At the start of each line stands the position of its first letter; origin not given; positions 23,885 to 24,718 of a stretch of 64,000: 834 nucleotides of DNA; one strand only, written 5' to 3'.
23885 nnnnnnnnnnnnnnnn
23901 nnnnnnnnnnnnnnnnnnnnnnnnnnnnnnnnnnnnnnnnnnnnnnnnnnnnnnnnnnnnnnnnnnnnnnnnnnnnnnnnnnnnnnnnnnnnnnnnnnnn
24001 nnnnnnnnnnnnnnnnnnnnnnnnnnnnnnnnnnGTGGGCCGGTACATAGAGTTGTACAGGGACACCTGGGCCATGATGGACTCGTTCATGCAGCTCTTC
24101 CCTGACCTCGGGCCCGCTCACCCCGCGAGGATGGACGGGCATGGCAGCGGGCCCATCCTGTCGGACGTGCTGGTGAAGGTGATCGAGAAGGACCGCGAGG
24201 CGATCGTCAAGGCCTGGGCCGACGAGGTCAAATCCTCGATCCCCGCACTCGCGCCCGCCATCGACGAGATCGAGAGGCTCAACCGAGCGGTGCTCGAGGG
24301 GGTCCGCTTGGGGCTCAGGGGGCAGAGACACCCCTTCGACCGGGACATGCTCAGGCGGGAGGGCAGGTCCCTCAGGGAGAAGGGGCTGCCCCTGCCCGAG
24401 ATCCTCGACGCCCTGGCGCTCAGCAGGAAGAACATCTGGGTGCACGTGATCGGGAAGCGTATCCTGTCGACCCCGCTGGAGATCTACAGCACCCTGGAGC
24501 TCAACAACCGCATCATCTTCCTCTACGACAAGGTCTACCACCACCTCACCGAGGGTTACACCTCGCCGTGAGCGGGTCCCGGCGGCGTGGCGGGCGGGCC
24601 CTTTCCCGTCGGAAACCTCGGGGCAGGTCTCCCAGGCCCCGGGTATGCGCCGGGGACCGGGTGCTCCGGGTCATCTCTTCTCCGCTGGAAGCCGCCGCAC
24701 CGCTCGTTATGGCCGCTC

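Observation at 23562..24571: Frameshift at a G5 homopolymer splits a Zn-ribbon NUDIX hydrolase from a ~200-aa C-terminal domain: pseudogene, sequencing error or fusion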

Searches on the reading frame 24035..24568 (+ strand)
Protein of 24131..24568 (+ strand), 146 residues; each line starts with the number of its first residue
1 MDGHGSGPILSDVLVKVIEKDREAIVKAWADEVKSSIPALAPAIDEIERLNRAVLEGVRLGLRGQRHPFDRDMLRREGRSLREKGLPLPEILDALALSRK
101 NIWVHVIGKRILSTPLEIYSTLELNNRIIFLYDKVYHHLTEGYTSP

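Call 6: search_protein_families(library=pfam, proteins=[window:24131-24568:+], max_evalue=1)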
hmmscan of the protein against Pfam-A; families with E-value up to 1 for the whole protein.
seq(146 aa): 3 families
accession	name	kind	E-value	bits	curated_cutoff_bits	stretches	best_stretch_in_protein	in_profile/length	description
PF20302.4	HisK-N-like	-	0.062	14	27.8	1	13-83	12-74/132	HisK-N-like globin domain of the ASK signalosome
PF09278.17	MerR-DNA-bind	-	0.068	14.2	25.4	0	79-100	8-29/65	MerR, DNA binding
PF14361.12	RsbRD_N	-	0.075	14.2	24.3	1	15-58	2-48/104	RsbT co-antagonist protein rsbRD N-terminal domain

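Call 7: search_protein_families(library=ncbifam, proteins=[window:24131-24568:+], max_evalue=1)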
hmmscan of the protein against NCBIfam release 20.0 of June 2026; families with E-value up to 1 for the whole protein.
seq(146 aa): 0 families

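Call 40: predict_structure(alignment_id=A3)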
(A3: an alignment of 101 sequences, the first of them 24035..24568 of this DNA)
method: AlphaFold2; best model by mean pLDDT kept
length: 178 residues; sequences in the alignment: 101
mean_pLDDT: 82.6   pTM: 0.74
mean pLDDT of the five models: 82.6, 82.5, 82.1, 81.0, 79.2
residues with pLDDT >= 90: 108; 70-90: 26; 50-70: 23; < 50: 21
segments of 3 or more residues with pLDDT < 50: 1-4, 24-38
pLDDT, mean of each block of 10 residues (from residue 1): 50 57 47 46 85 96 97 96 97 93 97 97 97 89 71 85 97 96
secondary structure, 60 per line:
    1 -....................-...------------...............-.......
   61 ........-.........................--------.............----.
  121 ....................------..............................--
elements in order: H2-21 H38-52 H54-68 H70-94 H103-115 H120-140 H147-176

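Call 66: search_protein_representatives(protein=window:24137-24568:+)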
Query: 144 residues. Proteins with E-value up to 0.001 (for the whole library): 86; up to 1e-10: 17; up to 1e-30: 4. The best 86 are listed.
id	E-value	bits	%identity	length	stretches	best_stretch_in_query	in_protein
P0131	2.9e-44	166.8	58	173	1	6-142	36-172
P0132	8.4e-38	145.8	52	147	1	3-142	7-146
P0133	1.7e-35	138.4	49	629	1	7-142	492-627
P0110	1.5e-31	125.6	49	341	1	7-143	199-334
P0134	1.0e-29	119.6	44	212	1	7-142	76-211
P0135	5.4e-29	117.3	53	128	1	16-142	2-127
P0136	6.0e-26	107.4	37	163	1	7-142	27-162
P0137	1.1e-23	100.1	51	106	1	45-142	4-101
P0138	4.6e-21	91.6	63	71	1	76-142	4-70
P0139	2.2e-17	79.7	61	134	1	76-139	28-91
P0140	8.2e-16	74.6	33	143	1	8-142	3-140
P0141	4.9e-15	72.1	58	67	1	79-142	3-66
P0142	7.3e-15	71.5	33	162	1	9-142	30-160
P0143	8.8e-14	68.0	64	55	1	93-142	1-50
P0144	4.5e-12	62.5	45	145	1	27-129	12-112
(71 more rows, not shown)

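Call 68: find_encoding_contigs(protein=P0131, flank=3000, max_places=3)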
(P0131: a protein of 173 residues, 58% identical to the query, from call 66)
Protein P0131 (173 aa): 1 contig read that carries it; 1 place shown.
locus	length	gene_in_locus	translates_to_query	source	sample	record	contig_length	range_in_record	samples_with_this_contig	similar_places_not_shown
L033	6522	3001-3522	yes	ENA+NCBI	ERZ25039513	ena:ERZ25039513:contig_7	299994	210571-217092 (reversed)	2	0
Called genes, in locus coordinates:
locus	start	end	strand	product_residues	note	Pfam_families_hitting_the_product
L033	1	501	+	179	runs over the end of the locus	PF13207:AAA_17 (weak)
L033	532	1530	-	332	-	PF00037:Fer4 (weak), PF13237:Fer4_10, PF14697:Fer4_21, PF12838:Fer4_7, PF13187:Fer4_9, PF25160:LdpA_Fe-S-bd (weak), PF00037:Fer4, PF12837:Fer4_6 (weak), +2 more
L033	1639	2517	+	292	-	PF13489:Methyltransf_23 (weak), PF13649:Methyltransf_25, PF13847:Methyltransf_31, PF08241:Methyltransf_11, PF08242:Methyltransf_12 (weak)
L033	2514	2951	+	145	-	PF00293:NUDIX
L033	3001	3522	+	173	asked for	-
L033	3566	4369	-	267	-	PF00753:Lactamase_B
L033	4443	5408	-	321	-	PF02826:2-Hacid_dh_C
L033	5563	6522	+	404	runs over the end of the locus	PF00990:GGDEF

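Call 70: find_encoding_contigs(protein=P0134, flank=3000, max_places=3)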
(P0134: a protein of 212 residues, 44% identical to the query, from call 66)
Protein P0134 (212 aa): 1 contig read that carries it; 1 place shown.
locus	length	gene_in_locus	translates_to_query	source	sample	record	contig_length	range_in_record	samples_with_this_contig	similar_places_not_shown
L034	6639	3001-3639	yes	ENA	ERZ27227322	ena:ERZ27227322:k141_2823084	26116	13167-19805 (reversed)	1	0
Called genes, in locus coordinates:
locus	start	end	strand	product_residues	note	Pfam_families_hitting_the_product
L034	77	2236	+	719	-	PF02629:CoA_binding (weak), PF13380:CoA_binding_2, PF13607:Succ_CoA_lig, PF19045:Ligase_CoA_2 (faint), PF13549:ATP-grasp_5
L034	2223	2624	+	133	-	-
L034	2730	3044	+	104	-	PF00293:NUDIX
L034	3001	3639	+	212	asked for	-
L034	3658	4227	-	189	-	PF02632:BioY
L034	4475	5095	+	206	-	PF13483:Lactamase_B_3, PF12706:Lactamase_B_2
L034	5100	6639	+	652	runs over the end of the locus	PF00989:PAS (faint), PF08448:PAS_4 (faint), PF13188:PAS_8 (faint), PF01590:GAF, PF13185:GAF_2, PF13492:GAF_3, PF00512:HisKA, PF02518:HATPase_c, +1 more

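Call 71: find_encoding_contigs(protein=P0132, flank=3000, max_places=3)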
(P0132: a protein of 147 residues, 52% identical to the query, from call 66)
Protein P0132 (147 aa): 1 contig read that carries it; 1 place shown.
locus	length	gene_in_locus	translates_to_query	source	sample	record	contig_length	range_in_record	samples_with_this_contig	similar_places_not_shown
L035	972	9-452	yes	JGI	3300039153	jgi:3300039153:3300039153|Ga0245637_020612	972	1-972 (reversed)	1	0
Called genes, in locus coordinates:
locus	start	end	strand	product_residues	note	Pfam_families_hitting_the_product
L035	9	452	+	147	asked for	PF14361:RsbRD_N (weak)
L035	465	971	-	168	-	?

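Call 74: find_encoding_contigs(protein=P0136, flank=3000, max_places=3)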
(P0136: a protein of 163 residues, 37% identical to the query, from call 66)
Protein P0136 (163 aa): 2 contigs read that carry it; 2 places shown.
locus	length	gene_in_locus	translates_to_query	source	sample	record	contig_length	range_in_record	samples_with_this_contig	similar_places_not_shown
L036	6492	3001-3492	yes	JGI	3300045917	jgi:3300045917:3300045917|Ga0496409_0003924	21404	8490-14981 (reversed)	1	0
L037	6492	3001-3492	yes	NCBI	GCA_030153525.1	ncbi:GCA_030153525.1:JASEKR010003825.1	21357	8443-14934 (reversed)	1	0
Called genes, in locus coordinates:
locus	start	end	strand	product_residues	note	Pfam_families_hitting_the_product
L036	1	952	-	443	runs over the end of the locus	PF11638:DnaA_N (weak), PF01695:IstB_IS21, PF00308:Bac_DnaA, PF00004:AAA (weak), PF08299:Bac_DnaA_C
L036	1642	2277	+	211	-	PF01728:FtsJ (weak), PF13489:Methyltransf_23, PF13847:Methyltransf_31, PF08241:Methyltransf_11, PF08242:Methyltransf_12 (weak), PF13649:Methyltransf_25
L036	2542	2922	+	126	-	PF00293:NUDIX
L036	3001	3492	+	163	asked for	-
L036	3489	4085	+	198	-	PF13472:Lipase_GDSL_2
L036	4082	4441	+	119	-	PF02229:PC4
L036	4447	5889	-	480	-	-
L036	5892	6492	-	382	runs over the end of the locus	PF00072:Response_reg, PF07228:SpoIIE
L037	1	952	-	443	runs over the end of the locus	PF11638:DnaA_N (weak), PF01695:IstB_IS21, PF00308:Bac_DnaA, PF00004:AAA (weak), PF08299:Bac_DnaA_C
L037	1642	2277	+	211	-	PF01728:FtsJ (weak), PF13489:Methyltransf_23, PF13847:Methyltransf_31, PF08241:Methyltransf_11, PF08242:Methyltransf_12 (weak), PF13649:Methyltransf_25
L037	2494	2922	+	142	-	PF00293:NUDIX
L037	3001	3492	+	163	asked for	-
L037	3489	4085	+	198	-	PF13472:Lipase_GDSL_2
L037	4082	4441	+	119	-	PF02229:PC4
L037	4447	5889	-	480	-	-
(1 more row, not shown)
